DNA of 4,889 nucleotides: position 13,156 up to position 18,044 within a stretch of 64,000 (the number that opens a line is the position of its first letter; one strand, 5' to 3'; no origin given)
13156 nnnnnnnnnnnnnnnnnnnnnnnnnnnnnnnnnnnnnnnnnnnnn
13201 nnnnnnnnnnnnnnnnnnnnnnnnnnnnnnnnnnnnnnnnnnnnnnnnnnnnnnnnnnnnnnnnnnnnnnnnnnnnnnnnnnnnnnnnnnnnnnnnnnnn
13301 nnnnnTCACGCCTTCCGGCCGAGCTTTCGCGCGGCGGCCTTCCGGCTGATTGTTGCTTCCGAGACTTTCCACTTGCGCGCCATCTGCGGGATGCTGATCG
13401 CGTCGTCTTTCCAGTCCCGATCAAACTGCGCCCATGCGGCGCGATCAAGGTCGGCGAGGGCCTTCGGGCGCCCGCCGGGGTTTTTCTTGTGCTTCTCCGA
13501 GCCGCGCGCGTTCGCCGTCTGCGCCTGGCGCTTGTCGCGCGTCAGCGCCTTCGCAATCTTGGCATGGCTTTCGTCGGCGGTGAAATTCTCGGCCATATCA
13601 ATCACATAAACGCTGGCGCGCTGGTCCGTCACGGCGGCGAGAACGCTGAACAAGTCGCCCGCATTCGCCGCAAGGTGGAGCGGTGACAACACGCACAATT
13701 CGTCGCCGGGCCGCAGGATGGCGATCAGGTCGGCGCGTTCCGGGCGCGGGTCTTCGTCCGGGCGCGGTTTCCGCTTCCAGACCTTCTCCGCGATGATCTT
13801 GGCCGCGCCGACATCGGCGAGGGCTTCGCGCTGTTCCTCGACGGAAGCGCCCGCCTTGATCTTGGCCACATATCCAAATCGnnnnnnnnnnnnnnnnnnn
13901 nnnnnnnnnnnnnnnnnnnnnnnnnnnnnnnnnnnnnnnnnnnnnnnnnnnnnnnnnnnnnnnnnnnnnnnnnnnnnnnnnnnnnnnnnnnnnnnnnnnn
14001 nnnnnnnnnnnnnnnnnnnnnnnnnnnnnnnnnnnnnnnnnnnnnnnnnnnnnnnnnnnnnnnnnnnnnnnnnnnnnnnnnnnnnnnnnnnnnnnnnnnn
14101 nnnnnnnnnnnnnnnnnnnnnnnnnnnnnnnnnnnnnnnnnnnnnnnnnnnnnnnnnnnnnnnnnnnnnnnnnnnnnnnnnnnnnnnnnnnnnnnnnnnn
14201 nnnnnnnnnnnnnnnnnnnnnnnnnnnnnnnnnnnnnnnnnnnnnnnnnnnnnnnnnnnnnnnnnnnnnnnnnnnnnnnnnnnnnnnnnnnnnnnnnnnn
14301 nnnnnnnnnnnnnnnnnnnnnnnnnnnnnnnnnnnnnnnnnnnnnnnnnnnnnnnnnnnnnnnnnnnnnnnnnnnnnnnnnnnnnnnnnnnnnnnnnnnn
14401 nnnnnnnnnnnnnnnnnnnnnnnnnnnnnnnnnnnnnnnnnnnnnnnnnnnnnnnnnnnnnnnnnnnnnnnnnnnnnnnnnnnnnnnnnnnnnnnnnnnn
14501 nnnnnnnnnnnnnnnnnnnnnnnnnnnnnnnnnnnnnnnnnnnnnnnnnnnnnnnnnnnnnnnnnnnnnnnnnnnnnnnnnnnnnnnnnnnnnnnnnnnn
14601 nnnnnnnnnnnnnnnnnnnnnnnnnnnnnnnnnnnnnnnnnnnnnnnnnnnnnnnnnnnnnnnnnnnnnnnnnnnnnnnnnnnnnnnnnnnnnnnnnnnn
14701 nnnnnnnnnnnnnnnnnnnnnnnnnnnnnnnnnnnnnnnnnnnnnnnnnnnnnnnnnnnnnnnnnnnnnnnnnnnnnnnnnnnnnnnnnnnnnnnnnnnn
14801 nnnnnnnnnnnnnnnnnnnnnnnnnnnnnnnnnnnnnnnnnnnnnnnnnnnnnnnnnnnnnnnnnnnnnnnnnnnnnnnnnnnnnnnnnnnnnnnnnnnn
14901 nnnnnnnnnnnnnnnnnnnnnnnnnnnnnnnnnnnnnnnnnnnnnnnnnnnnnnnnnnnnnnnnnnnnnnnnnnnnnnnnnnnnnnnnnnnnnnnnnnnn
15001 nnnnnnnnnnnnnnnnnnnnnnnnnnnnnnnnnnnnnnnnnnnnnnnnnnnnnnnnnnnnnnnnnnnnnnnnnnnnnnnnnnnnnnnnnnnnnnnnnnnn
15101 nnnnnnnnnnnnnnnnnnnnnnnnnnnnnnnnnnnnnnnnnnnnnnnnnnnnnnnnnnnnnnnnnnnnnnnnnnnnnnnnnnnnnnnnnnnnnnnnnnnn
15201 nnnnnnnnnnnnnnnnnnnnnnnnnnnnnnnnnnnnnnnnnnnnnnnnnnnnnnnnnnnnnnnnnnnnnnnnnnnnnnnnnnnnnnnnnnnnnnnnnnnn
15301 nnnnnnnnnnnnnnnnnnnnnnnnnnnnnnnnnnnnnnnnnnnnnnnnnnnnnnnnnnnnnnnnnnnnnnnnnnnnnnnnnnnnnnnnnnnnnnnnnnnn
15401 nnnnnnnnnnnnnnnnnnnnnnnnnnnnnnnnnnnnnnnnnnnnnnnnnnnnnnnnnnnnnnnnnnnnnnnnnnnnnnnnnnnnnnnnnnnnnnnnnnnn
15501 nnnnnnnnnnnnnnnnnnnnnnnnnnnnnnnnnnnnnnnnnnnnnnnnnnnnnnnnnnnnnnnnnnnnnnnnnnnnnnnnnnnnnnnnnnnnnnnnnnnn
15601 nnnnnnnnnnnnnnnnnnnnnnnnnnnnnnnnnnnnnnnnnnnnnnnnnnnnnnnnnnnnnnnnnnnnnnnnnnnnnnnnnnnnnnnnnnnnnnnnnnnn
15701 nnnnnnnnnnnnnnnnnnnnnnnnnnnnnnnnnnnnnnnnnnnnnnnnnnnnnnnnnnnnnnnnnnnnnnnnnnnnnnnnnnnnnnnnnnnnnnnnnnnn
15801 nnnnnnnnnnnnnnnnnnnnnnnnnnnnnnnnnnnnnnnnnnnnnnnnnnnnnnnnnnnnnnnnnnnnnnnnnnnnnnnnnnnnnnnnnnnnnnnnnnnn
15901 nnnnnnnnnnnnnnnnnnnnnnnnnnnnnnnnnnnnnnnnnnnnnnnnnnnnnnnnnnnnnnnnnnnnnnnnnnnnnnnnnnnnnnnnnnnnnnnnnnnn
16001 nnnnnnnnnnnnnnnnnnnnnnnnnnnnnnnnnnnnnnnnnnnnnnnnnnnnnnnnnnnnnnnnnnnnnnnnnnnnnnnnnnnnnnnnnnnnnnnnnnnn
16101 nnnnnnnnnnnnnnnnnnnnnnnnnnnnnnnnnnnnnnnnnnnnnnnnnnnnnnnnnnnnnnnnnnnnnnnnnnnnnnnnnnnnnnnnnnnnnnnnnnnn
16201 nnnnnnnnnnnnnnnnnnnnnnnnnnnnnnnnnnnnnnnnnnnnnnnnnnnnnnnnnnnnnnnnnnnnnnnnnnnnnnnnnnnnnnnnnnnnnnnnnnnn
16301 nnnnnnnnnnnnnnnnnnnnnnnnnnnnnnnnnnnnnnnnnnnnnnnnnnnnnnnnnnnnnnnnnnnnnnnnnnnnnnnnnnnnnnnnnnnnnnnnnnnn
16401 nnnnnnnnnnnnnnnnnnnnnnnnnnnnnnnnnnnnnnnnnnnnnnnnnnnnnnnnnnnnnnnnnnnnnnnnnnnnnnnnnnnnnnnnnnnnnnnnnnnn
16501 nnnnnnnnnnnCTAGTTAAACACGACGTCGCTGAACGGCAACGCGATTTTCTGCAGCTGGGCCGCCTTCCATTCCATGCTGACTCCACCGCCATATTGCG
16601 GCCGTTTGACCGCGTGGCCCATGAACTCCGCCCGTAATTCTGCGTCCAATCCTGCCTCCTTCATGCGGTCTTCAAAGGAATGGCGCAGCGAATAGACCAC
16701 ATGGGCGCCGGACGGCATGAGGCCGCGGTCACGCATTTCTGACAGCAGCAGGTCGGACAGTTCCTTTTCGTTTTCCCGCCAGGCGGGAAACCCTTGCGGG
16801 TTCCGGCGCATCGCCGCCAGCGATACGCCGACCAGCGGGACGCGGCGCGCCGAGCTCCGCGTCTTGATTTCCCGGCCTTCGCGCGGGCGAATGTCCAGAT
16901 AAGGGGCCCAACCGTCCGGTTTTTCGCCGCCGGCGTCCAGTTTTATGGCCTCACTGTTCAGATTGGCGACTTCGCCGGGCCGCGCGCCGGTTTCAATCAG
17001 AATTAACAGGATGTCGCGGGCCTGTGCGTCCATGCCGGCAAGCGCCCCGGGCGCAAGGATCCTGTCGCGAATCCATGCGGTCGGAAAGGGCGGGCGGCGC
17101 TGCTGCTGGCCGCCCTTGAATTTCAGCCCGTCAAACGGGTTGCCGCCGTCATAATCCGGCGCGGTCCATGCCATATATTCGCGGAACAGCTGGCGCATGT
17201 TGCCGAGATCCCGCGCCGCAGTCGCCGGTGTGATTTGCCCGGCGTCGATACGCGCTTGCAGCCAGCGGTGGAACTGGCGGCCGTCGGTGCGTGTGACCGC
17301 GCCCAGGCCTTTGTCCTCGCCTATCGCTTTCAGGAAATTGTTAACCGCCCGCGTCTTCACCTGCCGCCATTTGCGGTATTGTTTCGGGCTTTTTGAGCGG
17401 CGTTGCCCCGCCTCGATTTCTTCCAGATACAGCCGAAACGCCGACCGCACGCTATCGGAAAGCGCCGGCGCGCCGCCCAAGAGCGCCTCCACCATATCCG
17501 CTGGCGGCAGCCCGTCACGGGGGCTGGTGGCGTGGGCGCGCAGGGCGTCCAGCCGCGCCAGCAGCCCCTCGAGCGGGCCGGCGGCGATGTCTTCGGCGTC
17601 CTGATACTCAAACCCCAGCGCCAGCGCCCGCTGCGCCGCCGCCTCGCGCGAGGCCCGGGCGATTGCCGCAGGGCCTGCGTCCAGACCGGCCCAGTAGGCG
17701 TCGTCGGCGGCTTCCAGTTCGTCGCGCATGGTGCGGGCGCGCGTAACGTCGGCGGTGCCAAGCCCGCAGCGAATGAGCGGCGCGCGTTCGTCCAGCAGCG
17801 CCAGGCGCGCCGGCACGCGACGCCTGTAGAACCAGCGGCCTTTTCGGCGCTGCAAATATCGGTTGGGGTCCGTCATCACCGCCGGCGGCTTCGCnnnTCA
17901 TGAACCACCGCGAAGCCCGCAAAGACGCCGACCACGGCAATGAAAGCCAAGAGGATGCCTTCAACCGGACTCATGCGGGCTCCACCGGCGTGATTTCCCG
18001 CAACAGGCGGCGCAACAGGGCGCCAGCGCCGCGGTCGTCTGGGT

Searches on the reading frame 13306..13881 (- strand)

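Call 38: search_protein_families(library=pfam, proteins=[window:13306-13881:-], max_evalue=0.001)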
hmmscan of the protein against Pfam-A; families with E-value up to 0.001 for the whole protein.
window:13306-13881:- (191 aa): 1 family
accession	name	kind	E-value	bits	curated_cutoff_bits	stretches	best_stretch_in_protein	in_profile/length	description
PF00239.26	Resolvase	-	3.4e-07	30.9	23.3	1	9-134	11-141/145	Resolvase, N terminal domain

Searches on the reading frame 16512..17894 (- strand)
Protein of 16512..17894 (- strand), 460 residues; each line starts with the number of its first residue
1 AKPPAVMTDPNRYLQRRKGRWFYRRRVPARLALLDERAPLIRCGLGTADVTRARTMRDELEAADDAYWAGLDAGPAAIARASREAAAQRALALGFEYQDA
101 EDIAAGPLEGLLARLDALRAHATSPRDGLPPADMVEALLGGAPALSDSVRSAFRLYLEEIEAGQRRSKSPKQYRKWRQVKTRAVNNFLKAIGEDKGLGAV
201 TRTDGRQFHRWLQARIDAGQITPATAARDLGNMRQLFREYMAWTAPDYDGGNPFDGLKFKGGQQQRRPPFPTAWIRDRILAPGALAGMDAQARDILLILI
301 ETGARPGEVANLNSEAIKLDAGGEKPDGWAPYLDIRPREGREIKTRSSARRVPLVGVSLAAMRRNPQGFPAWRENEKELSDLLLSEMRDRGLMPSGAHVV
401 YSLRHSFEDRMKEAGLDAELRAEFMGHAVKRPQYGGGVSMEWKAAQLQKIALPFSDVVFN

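Call 8: search_protein_families(library=phrogs, proteins=[window:16512-17894:-], max_evalue=0.00001)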
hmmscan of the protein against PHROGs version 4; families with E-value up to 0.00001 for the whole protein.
window:16512-17894:- (460 aa): 1 family
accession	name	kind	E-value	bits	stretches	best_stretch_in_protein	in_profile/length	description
phrog_1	-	integration and excision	9.8e-26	92.1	1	15-428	118-423/611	integrase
